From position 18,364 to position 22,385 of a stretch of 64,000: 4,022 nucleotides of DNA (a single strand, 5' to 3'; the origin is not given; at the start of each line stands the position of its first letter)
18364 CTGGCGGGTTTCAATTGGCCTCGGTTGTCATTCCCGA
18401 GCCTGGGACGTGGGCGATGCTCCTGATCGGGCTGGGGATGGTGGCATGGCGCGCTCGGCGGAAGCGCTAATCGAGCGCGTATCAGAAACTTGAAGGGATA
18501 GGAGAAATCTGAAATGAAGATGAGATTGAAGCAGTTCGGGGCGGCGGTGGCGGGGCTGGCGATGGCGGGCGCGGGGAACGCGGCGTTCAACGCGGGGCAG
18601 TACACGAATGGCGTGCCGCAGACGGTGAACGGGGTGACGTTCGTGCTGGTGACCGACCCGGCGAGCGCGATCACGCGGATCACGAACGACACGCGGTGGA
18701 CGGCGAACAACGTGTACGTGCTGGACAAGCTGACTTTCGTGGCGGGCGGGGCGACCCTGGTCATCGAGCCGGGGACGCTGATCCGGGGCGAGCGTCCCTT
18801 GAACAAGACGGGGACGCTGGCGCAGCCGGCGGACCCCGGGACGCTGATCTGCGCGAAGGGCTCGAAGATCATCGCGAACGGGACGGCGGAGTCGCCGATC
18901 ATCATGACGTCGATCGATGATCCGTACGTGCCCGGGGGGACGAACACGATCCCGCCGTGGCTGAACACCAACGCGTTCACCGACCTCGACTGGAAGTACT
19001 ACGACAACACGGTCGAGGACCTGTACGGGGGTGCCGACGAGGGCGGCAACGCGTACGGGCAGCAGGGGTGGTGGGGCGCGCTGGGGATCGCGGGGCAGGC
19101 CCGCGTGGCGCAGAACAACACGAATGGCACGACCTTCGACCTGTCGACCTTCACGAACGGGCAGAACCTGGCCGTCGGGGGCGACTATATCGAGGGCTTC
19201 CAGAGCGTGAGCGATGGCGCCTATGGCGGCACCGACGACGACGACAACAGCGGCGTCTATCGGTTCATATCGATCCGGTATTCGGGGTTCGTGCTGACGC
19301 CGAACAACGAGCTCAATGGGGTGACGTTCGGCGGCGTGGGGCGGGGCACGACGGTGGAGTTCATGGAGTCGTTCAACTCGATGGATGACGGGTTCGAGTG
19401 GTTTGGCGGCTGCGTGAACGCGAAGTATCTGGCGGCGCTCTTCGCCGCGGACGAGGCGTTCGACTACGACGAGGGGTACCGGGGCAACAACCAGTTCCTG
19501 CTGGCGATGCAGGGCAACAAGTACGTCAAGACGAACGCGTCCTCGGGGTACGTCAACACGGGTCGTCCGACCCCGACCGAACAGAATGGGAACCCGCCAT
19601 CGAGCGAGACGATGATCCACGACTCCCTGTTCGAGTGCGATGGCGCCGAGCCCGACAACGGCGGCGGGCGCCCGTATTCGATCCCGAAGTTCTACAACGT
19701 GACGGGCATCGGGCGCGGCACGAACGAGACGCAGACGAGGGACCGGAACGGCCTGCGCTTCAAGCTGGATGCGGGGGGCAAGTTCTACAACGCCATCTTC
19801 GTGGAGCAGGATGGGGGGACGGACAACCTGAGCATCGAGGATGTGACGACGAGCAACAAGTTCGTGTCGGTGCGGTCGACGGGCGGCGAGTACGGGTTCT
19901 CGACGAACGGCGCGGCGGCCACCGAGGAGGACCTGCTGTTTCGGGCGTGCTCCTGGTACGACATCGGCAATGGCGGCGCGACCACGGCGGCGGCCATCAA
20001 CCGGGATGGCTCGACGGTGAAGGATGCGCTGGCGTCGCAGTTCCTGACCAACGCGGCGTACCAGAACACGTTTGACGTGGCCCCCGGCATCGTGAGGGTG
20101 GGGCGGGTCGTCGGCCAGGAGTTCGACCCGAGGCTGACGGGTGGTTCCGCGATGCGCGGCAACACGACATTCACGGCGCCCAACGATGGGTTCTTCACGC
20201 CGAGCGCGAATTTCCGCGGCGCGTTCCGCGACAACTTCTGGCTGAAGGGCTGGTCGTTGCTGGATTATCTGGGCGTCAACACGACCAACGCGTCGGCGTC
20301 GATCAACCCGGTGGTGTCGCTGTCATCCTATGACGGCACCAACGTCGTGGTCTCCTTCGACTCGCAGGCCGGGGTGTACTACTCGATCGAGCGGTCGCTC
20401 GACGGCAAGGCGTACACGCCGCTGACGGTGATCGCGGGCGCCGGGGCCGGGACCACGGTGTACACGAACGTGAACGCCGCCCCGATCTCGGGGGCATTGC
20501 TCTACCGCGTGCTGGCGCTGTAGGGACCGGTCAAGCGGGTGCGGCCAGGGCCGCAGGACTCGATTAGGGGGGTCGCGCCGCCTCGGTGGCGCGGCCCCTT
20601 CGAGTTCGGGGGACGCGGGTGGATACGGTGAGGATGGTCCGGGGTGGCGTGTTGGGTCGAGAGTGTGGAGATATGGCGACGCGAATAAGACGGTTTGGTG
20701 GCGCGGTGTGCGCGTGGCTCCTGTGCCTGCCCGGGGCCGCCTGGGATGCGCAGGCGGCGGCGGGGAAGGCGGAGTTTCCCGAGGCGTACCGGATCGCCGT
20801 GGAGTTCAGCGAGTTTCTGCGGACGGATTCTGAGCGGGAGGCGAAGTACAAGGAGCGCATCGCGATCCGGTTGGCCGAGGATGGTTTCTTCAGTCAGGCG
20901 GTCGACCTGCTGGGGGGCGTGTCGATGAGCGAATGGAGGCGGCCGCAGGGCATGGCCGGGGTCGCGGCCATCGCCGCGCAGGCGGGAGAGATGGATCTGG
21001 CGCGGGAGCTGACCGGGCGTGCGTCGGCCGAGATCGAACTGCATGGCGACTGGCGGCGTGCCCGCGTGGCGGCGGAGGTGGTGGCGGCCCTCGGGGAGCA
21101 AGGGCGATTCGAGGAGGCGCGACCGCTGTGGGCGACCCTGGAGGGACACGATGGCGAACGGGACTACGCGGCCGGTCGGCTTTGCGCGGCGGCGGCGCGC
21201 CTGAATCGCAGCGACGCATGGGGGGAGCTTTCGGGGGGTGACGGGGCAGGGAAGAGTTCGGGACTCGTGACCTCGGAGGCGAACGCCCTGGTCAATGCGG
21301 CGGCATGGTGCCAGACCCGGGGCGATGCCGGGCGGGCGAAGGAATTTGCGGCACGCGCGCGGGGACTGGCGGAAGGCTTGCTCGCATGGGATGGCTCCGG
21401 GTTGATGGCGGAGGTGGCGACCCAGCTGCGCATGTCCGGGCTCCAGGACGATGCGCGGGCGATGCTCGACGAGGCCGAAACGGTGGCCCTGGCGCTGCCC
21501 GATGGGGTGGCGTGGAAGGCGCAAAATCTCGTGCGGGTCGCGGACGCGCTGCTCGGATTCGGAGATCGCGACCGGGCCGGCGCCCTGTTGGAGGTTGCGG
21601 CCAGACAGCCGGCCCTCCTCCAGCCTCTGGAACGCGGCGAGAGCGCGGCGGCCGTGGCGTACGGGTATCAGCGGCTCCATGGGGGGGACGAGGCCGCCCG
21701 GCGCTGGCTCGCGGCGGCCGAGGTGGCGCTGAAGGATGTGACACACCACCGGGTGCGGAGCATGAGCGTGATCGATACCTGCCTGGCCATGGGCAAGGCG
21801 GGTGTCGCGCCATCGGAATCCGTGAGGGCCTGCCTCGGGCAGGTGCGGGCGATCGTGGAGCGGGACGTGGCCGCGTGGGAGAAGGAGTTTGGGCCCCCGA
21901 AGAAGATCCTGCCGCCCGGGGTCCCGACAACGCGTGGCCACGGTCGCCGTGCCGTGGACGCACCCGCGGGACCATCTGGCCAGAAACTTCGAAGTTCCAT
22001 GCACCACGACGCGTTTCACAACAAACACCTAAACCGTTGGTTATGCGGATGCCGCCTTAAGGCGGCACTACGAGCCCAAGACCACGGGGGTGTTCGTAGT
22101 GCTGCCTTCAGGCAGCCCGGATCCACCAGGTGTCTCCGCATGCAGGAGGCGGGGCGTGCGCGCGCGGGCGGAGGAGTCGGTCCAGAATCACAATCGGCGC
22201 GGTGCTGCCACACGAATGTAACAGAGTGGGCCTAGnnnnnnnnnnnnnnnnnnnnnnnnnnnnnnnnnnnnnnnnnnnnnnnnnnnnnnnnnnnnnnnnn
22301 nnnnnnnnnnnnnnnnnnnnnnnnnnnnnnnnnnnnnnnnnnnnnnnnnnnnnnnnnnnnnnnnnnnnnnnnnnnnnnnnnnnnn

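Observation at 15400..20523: Lower-GC island encoding four consecutive secreted or cell-surface proteins, one with a PEP-CTERM signal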

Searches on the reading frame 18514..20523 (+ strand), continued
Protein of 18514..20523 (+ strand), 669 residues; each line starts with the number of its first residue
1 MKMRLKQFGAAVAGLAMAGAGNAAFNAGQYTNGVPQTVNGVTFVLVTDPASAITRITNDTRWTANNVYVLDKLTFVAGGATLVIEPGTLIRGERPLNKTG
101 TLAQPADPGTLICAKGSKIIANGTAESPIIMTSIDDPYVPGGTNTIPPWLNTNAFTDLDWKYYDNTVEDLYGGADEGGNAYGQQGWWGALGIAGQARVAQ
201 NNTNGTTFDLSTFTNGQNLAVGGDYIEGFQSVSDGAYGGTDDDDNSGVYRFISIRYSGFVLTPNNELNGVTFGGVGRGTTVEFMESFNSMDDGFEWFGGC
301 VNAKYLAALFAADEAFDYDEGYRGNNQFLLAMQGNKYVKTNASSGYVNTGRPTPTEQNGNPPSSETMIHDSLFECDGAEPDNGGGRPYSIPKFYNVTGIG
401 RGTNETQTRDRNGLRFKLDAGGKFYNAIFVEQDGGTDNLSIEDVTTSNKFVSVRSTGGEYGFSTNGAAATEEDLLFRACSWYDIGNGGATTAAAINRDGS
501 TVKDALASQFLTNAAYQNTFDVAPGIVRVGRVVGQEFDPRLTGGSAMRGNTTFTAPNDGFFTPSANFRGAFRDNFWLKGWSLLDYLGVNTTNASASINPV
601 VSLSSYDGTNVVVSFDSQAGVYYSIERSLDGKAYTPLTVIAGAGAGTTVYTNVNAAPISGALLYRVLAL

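Call 22: find_encoding_contigs(protein=P0111, flank=10000, max_places=1)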
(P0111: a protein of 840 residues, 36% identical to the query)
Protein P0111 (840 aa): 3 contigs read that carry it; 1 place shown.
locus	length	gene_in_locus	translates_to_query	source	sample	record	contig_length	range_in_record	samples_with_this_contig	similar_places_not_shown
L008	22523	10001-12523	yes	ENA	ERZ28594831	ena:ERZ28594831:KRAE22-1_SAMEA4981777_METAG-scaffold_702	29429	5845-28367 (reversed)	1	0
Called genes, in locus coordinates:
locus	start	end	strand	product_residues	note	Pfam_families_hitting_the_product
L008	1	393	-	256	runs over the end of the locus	PF13505:OMP_b-brl (weak)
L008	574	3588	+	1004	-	PF13620:CarboxypepD_reg, PF13715:CarbopepD_reg_2, PF07715:Plug (weak), PF00593:TonB_dep_Rec_b-barrel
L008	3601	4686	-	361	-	-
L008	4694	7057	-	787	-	PF05345:He_PIG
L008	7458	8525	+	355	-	-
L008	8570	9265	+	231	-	-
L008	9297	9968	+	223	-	PF07589:PEP_exosort_dom (weak)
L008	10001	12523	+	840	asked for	PF28492:Beta_helix_4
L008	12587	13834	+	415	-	-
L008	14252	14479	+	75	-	PF04014:MazE_antitoxin (weak)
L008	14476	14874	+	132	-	PF02661:Fic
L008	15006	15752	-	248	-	PF01416:PseudoU_synth_1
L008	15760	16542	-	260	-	PF09411:PagL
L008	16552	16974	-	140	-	PF03652:RuvX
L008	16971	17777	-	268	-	PF00290:Trp_syntA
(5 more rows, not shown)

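Call 23: find_encoding_contigs(protein=P0060, flank=10000, max_places=1)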
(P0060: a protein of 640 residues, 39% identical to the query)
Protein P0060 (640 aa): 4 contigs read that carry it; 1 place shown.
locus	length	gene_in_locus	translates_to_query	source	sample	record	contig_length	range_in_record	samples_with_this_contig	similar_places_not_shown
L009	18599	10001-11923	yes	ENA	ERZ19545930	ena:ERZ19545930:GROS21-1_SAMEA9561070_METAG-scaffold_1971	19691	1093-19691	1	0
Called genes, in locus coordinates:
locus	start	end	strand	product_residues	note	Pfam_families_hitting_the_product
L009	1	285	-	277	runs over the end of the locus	PF11932:DUF3450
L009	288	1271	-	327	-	-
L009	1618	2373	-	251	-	PF13505:OMP_b-brl (weak)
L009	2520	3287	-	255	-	-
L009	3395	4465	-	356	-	-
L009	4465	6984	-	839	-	PF05345:He_PIG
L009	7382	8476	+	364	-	-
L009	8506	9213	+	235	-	-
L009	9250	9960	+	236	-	-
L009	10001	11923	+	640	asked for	PF28492:Beta_helix_4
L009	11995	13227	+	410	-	-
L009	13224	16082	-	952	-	PF13620:CarboxypepD_reg, PF13715:CarbopepD_reg_2, PF07715:Plug (weak), PF00593:TonB_dep_Rec_b-barrel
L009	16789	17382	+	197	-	PF01797:Y1_Tnp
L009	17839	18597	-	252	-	?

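Call 30: find_related_loci(query=A1, collection=genome_contigs, flank=10000)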
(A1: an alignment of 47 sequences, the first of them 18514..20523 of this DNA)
Query A1 (669 aa) in genome_contigs; peptide patterns used: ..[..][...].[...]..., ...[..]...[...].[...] (x = any residue, [..] = any of these).
600 stretches matched a pattern (row limit reached: there are more); 587 encode a relative of the query (tblastn E <= 1e-3); the best 80 are kept; 80 distinct loci.
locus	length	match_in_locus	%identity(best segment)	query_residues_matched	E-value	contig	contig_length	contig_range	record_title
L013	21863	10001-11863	43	56-669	1e-124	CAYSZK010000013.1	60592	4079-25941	MAG TPA_asm: uncultured Verrucomicrobiales bacterium isolate binchicken_co58_129 genome assembly, contig: NODE_381_lengt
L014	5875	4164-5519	33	62-630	1e-73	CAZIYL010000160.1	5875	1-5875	MAG TPA_asm: uncultured Deferribacteres bacterium isolate binchicken_co164_28 genome assembly, contig: NODE_6715_length_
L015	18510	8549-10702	31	54-644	2e-73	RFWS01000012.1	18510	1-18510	MAG: bacterium isolate WB5_1B_140 contig_100_11, whole genome shotgun sequence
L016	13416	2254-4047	34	54-669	9e-72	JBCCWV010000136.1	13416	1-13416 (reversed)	MAG: Verrucomicrobiota bacterium isolate P01_F01_bin.11 k141_3179627_length_13416_cov_10.0000, whole genome shotgun sequ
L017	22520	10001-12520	35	62-594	4e-69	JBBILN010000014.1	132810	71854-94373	MAG: bacterium isolate BQF270218_bin_21 NODE_54_length_132810_cov_23.838545, whole genome shotgun sequence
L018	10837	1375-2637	35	54-583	2e-68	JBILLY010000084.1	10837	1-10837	MAG: Opitutaceae bacterium isolate ME2017-08-08_3300044911_group7_bin206 Rohwer_bin2639_scaffold_7953_c1, whole genome s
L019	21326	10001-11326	33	56-605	2e-67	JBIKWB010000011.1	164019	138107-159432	MAG: Opitutaceae bacterium isolate ME2015-09-01_3300035663_group6_bin66 Rohwer_bin2655_scaffold_29_c1, whole genome shot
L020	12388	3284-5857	34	41-597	6e-67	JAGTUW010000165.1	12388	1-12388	MAG: Bacteroidetes bacterium isolate SH-MAG12 SH-MAG12_contig_000165, whole genome shotgun sequence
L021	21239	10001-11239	33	62-595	1e-66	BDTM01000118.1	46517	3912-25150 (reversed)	Bacterium BMS3Bbin03 DNA, contig: NODE_19, whole genome shotgun sequence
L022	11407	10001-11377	34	62-587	8e-66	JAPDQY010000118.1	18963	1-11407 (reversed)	MAG: Candidatus Coneutiohabitans thermophilus isolate ZMQR_201803_bins_22 ZMQR_201803_bins_22_scaffold_118, whole genome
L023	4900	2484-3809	33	56-605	2e-64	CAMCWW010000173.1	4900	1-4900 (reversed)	MAG: Opitutus sp. GAS368 isolate MsH-01oct19-142 genome assembly, contig: MsH-01oct19-C40810, whole genome shotgun seque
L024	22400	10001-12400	33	62-649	7e-64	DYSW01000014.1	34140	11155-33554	MAG TPA_asm: Melioribacter roseus isolate SulCav_PC08_3_31_43 SulCav_PC08-3_581_length_34140_cov_23.787531, whole genome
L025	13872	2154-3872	32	49-668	7e-63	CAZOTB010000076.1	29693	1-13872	MAG TPA_asm: uncultured Verrucomicrobiota bacterium isolate binchicken_co107_139 genome assembly, contig: NODE_3884_leng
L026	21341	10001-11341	33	41-587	9e-62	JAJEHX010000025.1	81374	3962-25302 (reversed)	MAG: Candidatus Latescibacterota bacterium isolate p16x63bins.21 k141_440270, whole genome shotgun sequence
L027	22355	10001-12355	30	58-663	2e-60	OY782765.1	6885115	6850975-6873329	MAG: Melioribacteraceae bacterium isolate b49f5fa7-6043-4eb4-88a3-53a29b1f0925 genome assembly, chromosome: 1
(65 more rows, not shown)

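Call 40: predict_structure(alignment_id=A1)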
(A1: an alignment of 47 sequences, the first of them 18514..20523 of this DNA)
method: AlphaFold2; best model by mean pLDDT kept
length: 669 residues; sequences in the alignment: 47
mean_pLDDT: 77.5   pTM: 0.86
mean pLDDT of the five models: 77.5, 76.7, 76.5, 75.7, 74.0
residues with pLDDT >= 90: 244; 70-90: 226; 50-70: 104; < 50: 95
segments of 3 or more residues with pLDDT < 50: 1-23, 143-145, 147-177, 202-221, 357-366, 488-490
pLDDT, mean of each block of 10 residues (from residue 1): 40 41 53 61 81 92 91 93 95 69 69 96 92 82 48 39 38 48 86 90 48 44 76 86 95 91 81 96 95 94 97 92 95 76 64 54 53 85 70 95 64 83 94 71 83 81 79 92 65 54 72 89 90 82 88 82 91 90 85 64 80 92 92 91 89 70 90
secondary structure, 60 per line:
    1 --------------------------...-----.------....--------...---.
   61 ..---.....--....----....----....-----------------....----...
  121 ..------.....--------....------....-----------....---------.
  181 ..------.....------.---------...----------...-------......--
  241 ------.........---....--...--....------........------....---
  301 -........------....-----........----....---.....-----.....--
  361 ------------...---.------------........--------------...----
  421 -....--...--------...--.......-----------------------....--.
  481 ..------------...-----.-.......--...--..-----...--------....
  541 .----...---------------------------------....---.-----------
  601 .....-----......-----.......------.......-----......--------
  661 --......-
elements in order (helices of 4 or more, strands of 3 or more residues): E42-45 E54-56 E60-62 E66-70 E73-76 E81-84 E89-92 E110-113 E118-122 E129-133 H142-145 H152-155 H167-170 E189-193 E223-225 E236-238 E247-255 E259-262 E265-267 E270-273 E280-287 E294-297 E302-309 E316-319 E325-332 E337-340 E344-348 H354-358 E373-375 E392-399 E414-416 E422-425 E428-430 E439-441 H444-450 E474-477 E480-482 E495-497 H505-511 E526-528 E537-541 H582-585 E601-605 E611-616 E622-628 E635-641 E647-652 E663-668

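Call 42: fold_search(model_id=the predicted structure, library=pdb)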
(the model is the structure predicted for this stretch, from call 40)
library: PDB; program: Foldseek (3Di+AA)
matches with E <= 10: 1176; with E <= 0.001: 1
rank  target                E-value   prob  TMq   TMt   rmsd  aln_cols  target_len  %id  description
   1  8wm1_A                1.5e-04  0.84  0.16  0.20  20.2       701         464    9  DHS dehydratase (released 2024-10-02)
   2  5w6p_D                5.4e-03  0.33  0.15  0.15  24.3       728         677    8  Crystal structure of Bacteriophage CBA120 tailspike protein 2 enzymatically active domain (TSP2dN, orf211) (released 2018-10-24)
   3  6w4q_C                7.3e-03  0.21  0.14  0.13  25.3       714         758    8  Crystal structure of full-length tailspike protein 2 (TSP2, ORF211) ) from Escherichia coli O157:H7 bacteriophage CAB1 (released 2021-01-20)
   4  5w6p_A                1.3e-02  0.30  0.17  0.17  23.7       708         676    8  Crystal structure of Bacteriophage CBA120 tailspike protein 2 enzymatically active domain (TSP2dN, orf211) (released 2018-10-24)
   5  5gqc_A                1.5e-02  0.28  0.18  0.20  18.3       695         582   11  Crystal structure of lacto-N-biosidase LnbX from Bifidobacterium longum subsp. longum, ligand-free form (released 2017-04-19)
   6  7w1c_A                2.0e-02  0.33  0.17  0.17  20.4       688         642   10  Crystal structure of Klebsiella pneumoniae K1 capsule-specific polysaccharide lyase in a P1 crystal form (released 2022-05-18)
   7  7w1c_D                3.0e-02  0.20  0.15  0.15  21.9       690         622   10  Crystal structure of Klebsiella pneumoniae K1 capsule-specific polysaccharide lyase in a P1 crystal form (released 2022-05-18)
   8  7w1d_H                3.9e-02  0.33  0.19  0.19  20.0       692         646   10  Crystal structure of Klebsiella pneumoniae K1 capsule-specific polysaccharide lyase in a C2 crystal form (released 2022-05-18)
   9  7bnp                  4.5e-02  1.00  0.09  0.42   5.5        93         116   18  Llama nanobody nb17 raised against GldL from Flavobacterium jonhsoniae (released 2021-05-26)
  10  9vq6_H                5.0e-02  0.90  0.07  0.33  11.2        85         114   16  Strcture of Nanobody (NB) specific to Interleukin-6 (released 2026-01-28)
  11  8yk3_B                6.1e-02  0.30  0.22  0.23  15.0       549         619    7  Blood group B alpha-1,3-galactosidase AgaBb from Bifidobacterium bifidum, construct T7-tag_24-673 (released 2024-07-10)
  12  7skp_B                7.8e-02  0.98  0.09  0.49   4.6        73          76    7  De novo synthetic protein DIG14 (tetragonal space group) (released 2022-10-12)
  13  7q9k_D                8.2e-02  0.75  0.07  0.27  10.9        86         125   19  Beta-32 fab in complex with SARS-CoV-2 beta-Spike glycoprotein (released 2021-12-15)
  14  4lpx                  9.5e-02  1.00  0.09  0.50   3.6        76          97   12  Crystal structure of TENCON variant D4 (released 2014-01-29)
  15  2pyg_A                1.0e-01  0.25  0.18  0.29  14.0       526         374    8  Azotobacter vinelandii Mannuronan C-5 epimerase AlgE4 A-module (released 2008-05-27)
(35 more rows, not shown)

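Call 61: search_solved_structures(query=A1, max_evalue=1)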
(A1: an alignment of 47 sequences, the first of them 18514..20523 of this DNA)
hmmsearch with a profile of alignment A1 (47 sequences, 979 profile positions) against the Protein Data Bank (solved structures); distinct sequences matched with E-value up to 1: 0.

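Call 73: find_related_loci(query=window:18514-20523:+, collection=metagenome_contigs, flank=8000)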
Query window:18514-20523:+ (669 aa) in metagenome_contigs; peptide patterns used: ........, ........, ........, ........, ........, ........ (x = any residue, [..] = any of these).
197 stretches matched a pattern, but none encodes a relative of the query by tblastn (E <= 1e-3).

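Call 75: find_related_loci(query=A2, collection=metagenome_contigs, flank=8000)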
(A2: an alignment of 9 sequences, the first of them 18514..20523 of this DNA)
Query A2 (669 aa) in metagenome_contigs; peptide patterns used: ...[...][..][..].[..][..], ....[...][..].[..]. (x = any residue, [..] = any of these).
411 stretches matched a pattern; 254 encode a relative of the query (tblastn E <= 1e-3); the best 80 are kept; 80 distinct loci.
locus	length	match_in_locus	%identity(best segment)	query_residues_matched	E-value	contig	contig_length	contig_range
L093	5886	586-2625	43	25-669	6e-154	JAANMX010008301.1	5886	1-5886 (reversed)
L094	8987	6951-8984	43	25-667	4e-152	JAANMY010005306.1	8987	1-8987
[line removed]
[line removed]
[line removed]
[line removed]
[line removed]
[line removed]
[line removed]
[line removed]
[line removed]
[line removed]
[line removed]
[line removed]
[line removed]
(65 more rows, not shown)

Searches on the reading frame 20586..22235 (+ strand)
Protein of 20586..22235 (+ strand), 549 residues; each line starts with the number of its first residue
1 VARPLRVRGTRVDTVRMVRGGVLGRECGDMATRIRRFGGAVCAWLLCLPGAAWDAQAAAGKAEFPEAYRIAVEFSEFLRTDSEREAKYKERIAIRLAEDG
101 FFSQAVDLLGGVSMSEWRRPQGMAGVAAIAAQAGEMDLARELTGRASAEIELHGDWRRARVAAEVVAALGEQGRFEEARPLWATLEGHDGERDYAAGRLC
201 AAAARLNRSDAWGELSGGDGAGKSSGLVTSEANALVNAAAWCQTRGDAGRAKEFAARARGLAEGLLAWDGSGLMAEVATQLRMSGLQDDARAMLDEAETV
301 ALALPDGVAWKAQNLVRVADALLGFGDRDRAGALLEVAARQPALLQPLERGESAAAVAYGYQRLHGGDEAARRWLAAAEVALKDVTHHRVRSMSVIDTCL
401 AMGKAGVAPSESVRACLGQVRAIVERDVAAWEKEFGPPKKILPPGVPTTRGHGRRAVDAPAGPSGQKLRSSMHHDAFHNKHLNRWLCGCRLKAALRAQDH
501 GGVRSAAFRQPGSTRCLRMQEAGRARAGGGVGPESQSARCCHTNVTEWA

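Call 3: search_protein_families(library=pfam, proteins=[window:20586-22235:+], max_evalue=0.1)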
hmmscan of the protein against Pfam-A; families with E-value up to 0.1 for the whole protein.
window:20586-22235:+ (549 aa): 0 families

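Call 4: search_protein_families(library=ncbifam, proteins=[window:20586-22235:+], max_evalue=0.1)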
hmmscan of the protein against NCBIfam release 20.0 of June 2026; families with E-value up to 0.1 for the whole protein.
window:20586-22235:+ (549 aa): 0 families

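Call 109: search_protein_families(library=pfam, proteins=[window:20706-22235:+], max_evalue=0.01)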
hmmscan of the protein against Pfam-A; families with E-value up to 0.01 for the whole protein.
window:20706-22235:+ (509 aa): 0 families
